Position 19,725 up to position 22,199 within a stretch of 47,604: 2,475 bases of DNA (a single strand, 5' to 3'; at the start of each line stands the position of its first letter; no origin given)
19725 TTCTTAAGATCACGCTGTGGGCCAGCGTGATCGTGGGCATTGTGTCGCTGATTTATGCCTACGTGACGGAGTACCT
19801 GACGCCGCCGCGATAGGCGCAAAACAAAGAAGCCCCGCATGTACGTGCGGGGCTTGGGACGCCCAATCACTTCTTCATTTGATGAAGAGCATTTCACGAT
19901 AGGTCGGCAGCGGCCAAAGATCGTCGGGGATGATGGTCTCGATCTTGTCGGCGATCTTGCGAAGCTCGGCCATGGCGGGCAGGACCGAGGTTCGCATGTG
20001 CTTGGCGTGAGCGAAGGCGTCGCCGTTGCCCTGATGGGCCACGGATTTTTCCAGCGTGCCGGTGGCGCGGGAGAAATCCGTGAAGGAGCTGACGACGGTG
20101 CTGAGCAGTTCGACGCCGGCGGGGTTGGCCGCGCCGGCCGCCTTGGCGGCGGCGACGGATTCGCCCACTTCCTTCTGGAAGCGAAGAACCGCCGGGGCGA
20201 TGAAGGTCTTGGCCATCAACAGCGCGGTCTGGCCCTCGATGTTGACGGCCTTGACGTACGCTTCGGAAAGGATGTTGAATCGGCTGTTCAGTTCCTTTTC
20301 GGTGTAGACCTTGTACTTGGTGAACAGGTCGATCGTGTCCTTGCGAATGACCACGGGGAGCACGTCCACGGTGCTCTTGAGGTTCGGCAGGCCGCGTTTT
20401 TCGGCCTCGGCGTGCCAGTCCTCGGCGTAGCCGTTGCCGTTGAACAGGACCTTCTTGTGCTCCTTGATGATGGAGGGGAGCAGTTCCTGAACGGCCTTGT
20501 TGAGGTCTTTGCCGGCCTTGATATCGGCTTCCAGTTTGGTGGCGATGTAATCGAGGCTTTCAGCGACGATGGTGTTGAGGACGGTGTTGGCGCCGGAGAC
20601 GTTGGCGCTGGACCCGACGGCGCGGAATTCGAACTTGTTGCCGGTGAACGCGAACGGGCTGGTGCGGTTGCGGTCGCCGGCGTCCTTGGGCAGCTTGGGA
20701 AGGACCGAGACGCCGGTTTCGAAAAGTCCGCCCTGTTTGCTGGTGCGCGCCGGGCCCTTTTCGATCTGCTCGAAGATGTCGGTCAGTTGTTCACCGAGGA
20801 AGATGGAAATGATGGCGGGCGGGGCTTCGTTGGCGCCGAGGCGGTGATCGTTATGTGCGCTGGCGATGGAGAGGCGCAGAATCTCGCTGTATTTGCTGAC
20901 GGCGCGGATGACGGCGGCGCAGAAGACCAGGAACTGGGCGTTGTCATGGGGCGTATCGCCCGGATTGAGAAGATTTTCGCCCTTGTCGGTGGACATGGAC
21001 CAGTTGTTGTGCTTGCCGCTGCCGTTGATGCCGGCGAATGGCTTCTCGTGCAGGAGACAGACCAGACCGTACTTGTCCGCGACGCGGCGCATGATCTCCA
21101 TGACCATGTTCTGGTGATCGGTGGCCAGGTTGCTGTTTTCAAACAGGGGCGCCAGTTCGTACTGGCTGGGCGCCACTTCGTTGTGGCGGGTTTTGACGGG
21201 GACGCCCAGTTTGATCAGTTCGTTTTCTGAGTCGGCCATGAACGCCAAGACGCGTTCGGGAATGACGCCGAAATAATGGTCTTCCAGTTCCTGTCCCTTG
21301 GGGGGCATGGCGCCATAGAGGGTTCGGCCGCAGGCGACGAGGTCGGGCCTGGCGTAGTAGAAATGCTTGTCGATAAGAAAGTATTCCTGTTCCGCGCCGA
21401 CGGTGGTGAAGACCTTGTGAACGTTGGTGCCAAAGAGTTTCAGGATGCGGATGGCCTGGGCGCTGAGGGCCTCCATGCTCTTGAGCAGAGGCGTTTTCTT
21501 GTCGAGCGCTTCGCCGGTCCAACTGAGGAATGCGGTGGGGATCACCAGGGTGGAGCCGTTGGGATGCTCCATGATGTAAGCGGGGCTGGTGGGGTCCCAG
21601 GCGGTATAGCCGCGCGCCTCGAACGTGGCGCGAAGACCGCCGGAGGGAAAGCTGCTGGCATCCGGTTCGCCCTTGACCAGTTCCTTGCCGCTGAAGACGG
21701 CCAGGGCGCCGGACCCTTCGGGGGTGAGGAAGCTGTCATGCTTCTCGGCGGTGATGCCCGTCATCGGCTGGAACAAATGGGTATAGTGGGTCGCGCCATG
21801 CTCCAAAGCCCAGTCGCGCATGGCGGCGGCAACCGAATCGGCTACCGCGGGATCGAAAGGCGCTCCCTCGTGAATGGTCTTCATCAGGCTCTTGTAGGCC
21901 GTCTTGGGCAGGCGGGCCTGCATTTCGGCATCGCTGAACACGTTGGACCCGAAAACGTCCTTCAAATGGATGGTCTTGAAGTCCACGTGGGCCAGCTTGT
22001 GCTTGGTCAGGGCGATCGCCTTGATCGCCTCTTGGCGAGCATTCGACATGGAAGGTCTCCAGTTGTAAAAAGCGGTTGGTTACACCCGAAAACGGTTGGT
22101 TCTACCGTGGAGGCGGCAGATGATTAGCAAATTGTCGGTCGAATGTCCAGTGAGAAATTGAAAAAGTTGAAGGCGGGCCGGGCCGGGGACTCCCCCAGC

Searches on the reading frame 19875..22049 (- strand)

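Call 71: search_protein_families(library=pfam, proteins=[window:19875-22049:-], max_evalue=0.00001)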
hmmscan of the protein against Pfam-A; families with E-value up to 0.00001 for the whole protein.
window:19875-22049:- (724 aa): 3 families
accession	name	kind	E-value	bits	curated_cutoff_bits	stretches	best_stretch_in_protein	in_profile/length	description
PF12437.13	GSIII_N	-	2.2e-74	248.9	25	1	30-191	2-160/160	Glutamine synthetase type III N terminal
PF18318.6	Gln-synt_C-ter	-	2.9e-41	140.4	22.7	1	519-636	1-118/118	Glutamine synthetase C-terminal domain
PF00120.29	Gln-synt_C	-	5.9e-18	65.5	24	1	215-396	22-200/344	Glutamine synthetase, catalytic domain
